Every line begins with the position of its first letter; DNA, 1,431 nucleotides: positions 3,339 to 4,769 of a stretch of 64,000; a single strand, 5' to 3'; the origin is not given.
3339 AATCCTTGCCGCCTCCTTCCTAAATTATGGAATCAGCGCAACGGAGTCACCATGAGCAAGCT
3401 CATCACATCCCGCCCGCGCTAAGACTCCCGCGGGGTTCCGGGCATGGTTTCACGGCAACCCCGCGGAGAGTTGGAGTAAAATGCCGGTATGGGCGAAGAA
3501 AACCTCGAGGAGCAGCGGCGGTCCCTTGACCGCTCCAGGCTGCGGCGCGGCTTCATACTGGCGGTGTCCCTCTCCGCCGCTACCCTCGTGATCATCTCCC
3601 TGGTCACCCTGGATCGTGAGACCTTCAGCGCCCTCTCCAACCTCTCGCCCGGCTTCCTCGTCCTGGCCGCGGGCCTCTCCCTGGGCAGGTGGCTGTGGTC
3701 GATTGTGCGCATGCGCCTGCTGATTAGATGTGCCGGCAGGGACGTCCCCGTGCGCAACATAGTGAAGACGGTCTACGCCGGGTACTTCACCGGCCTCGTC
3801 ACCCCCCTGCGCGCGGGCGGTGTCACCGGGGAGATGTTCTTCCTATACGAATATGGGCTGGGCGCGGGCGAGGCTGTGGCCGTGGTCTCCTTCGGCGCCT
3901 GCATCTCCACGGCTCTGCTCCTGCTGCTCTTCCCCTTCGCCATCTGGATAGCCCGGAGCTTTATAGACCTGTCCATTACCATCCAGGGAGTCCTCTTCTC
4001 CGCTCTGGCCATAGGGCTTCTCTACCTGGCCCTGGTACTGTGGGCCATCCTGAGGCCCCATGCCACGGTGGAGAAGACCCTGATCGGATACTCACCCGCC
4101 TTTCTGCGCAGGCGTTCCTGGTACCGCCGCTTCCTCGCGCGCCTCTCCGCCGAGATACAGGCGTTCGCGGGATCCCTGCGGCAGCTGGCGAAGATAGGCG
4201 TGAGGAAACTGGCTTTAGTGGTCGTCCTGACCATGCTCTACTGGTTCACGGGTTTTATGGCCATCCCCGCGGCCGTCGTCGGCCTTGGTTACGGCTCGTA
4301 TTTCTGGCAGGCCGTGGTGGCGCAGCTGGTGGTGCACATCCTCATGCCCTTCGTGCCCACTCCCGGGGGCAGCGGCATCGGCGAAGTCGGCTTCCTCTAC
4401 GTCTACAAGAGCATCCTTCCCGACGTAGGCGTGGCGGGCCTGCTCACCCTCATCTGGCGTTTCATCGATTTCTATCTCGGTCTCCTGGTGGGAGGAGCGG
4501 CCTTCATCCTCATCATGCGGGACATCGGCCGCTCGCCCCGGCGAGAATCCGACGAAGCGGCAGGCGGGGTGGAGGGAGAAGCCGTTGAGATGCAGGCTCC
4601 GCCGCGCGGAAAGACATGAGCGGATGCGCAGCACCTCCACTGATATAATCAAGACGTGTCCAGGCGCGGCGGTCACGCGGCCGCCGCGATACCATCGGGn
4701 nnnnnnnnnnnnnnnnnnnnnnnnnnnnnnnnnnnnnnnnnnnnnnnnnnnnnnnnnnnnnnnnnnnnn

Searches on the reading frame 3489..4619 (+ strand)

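Call 84: search_protein_families(library=pfam, max_evalue=0.00001, proteins=[window:3489-4619:+])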
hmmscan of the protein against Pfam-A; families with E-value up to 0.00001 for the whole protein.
window:3489-4619:+ (376 aa): 1 family
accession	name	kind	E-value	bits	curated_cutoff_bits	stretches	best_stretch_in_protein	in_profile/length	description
PF03706.18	LPG_synthase_TM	-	3e-27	96.3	33.4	1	28-335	7-302/302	Lysylphosphatidylglycerol synthase TM region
